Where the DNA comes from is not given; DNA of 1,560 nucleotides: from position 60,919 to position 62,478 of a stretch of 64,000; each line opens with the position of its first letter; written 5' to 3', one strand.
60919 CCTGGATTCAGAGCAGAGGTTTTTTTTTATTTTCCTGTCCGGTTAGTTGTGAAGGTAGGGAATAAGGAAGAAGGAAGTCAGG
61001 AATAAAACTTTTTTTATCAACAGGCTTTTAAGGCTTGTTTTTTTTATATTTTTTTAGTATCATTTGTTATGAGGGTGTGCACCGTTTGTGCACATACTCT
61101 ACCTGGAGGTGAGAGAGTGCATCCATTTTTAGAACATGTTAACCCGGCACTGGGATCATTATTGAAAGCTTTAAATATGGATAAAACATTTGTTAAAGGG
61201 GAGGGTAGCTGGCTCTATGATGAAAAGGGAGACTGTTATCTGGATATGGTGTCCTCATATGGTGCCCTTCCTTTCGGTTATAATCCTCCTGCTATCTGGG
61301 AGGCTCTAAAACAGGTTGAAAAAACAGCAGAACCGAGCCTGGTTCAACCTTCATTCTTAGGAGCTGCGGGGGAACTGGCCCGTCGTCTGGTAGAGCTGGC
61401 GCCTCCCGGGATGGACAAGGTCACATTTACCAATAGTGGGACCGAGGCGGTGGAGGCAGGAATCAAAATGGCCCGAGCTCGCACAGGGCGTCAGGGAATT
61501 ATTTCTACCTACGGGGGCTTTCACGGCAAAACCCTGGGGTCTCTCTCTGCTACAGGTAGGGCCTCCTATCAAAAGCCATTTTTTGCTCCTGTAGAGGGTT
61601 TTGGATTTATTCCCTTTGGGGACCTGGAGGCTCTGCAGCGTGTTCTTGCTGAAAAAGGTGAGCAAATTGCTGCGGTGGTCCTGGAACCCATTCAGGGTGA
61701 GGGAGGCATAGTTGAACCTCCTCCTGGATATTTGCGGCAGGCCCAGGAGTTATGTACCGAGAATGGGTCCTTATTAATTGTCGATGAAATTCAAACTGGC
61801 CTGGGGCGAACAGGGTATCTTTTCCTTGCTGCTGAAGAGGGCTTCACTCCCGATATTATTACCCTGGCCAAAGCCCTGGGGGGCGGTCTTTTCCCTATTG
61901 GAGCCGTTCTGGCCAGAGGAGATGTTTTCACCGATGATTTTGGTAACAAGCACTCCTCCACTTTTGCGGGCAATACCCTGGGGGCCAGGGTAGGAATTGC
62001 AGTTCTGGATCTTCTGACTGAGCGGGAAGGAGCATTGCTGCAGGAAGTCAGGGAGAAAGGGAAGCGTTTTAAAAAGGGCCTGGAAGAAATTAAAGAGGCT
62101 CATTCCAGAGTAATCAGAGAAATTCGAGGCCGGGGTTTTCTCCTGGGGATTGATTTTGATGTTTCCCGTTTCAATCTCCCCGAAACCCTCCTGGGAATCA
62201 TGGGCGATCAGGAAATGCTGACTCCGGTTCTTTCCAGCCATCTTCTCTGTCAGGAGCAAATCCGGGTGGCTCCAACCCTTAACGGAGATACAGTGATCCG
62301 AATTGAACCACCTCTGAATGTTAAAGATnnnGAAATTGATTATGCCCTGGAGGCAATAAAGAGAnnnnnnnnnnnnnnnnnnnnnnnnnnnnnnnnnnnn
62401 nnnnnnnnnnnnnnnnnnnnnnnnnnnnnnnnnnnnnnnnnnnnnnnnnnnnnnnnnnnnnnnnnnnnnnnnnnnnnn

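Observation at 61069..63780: Acyl-ACP-reductase-like dehydrogenase with a 90-aa insertion in operon with a class-III aminotransferase (possible aldehyde-to-amine route)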

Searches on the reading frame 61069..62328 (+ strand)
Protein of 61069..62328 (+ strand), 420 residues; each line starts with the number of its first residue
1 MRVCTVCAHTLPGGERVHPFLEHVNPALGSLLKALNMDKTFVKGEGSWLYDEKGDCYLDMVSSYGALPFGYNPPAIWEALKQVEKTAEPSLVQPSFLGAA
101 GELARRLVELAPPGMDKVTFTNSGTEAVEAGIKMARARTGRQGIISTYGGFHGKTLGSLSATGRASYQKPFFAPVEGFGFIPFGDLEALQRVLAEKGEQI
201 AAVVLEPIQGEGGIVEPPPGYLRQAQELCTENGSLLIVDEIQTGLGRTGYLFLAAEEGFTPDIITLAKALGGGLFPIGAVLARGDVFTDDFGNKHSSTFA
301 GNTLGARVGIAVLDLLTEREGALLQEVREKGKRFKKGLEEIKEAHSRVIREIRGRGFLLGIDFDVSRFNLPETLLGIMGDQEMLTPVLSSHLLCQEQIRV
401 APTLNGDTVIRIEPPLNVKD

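Call 3: search_protein_families(library=pfam, proteins=[window:61069-62328:+], max_evalue=0.1)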
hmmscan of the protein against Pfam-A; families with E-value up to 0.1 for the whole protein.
window:61069-62328:+ (420 aa): 2 families
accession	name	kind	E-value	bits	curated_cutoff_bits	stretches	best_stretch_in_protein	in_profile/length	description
PF00202.27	Aminotran_3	-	2.7e-88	296.8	30.5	1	40-381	12-358/403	Aminotransferase class-III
PF01212.27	Beta_elim_lyase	-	0.0022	17.8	27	1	114-239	46-168/288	Beta-eliminating lyase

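Call 4: search_protein_families(library=ncbifam, proteins=[window:61069-62328:+], max_evalue=0.1)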
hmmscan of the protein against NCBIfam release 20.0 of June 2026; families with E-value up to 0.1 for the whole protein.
window:61069-62328:+ (420 aa): 69 families (the best 25 are shown)
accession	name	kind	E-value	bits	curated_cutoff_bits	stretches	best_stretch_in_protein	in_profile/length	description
NF053554.1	prodigi_MAP_PigE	equivalog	1e-112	378.1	850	1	17-366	380-730/837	prodigiosin MAP biosynthesis aminotransferase PigE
NF008570.0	PRK11522.1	equivalog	6.9e-90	301.8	612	1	17-418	44-438/464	putrescine aminotransferase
TIGR00707.1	argD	subfamily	4.9e-86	288.9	410.05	1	40-366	12-332/381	acetylornithine/succinylornithine family transaminase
NF002874.0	PRK03244.1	equivalog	7.3e-86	288.4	457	1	40-364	28-342/399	acetylornithine transaminase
NF002325.0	PRK01278.1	subfamily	3.7e-85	285.9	372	1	37-385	13-354/395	acetylornithine transaminase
NF004426.0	PRK05769.1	equivalog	2.9e-80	270.2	552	1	43-418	42-421/441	acetyl ornithine aminotransferase family protein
NF002797.0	PRK02936.1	equivalog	8.2e-77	258.5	496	1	39-366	13-330/385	acetylornithine transaminase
TIGR03372.1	putres_am_tran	equivalog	4.6e-76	256.5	658.65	1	18-418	33-426/442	putrescine aminotransferase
NF005993.0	PRK08117.1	subfamily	4.9e-75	252.8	574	2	196-418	204-411/433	aspartate aminotransferase family protein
NF042418.1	LysJ_Th_th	equivalog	1.1e-73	248.4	700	1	38-363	19-334/386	[LysW]-aminoadipate semialdehyde transaminase LysJ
TIGR01885.1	Orn_aminotrans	equivalog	1.2e-69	235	378.4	1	39-369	21-351/402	ornithine--oxo-acid transaminase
NF003145.0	PRK04073.1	equivalog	3.1e-69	233.4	656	1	42-374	27-356/396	ornithine--oxo-acid transaminase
NF003468.0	PRK05093.1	subfamily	1.1e-68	231.8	522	1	42-365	28-347/405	acetylornithine/succinyldiaminopimelate transaminase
TIGR00508.1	bioA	equivalog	7.1e-68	229.1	405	1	42-366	18-365/419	adenosylmethionine--8-amino-7-oxononanoate transaminase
NF002985.0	PRK03715.1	equivalog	8.8e-66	222.2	568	1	38-362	19-336/395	acetylornithine transaminase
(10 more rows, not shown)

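Call 6: search_solved_structures(query=window:61069-62328:+, max_evalue=1e-40, show_alignments=0)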
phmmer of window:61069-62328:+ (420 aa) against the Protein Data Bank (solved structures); distinct sequences matched with E-value up to 1e-40: 62 (the best 60 are shown).
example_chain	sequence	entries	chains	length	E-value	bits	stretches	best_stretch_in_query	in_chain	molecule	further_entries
4ppm_A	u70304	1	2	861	1.8e-84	287.6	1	8-365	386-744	Aminotransferase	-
4uox_A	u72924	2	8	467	3.2e-76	260.4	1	15-417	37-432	PUTRESCINE AMINOTRANSFERASE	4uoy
5h7d_A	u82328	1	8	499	4.4e-76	259.9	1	15-417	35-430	Putrescine aminotransferase,Immunoglobulin G-binding protein A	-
5x3f_A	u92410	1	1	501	4.5e-76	259.9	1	15-417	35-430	Putrescine aminotransferase,Immunoglobulin G-binding protein A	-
8cpl_A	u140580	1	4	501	4.5e-76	259.9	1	15-417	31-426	Putrescine aminotransferase,Immunoglobulin G-binding protein A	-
8r2p_A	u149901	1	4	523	5.4e-76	259.7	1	15-417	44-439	Putrescine aminotransferase,Immunoglobulin G-binding protein A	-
2ord_A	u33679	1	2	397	4.6e-71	243.4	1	37-365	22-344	Acetylornithine aminotransferase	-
2e54_A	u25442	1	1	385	6.1e-71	243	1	38-365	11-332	Acetylornithine aminotransferase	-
1vef_A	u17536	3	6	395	4.2e-70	240.2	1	38-363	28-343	Acetylornithine/acetyl-lysine aminotransferase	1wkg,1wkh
2eh6_A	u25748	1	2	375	2.3e-63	218.1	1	39-364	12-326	Acetylornithine aminotransferase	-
8ht2_A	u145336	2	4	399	6.1e-61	210.1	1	41-363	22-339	Acetylornithine aminotransferase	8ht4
7nn1_A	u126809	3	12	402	6.7e-58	200.1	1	42-363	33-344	Acetylornithine aminotransferase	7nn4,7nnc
3ruy_A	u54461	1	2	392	1.8e-56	195.3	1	42-364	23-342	Ornithine aminotransferase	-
5viu_A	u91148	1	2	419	3.1e-55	191.2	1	42-361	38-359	Acetylornithine aminotransferase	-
2eo5_A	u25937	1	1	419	4.3e-55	190.8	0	197-365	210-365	419aa long hypothetical aminotransferase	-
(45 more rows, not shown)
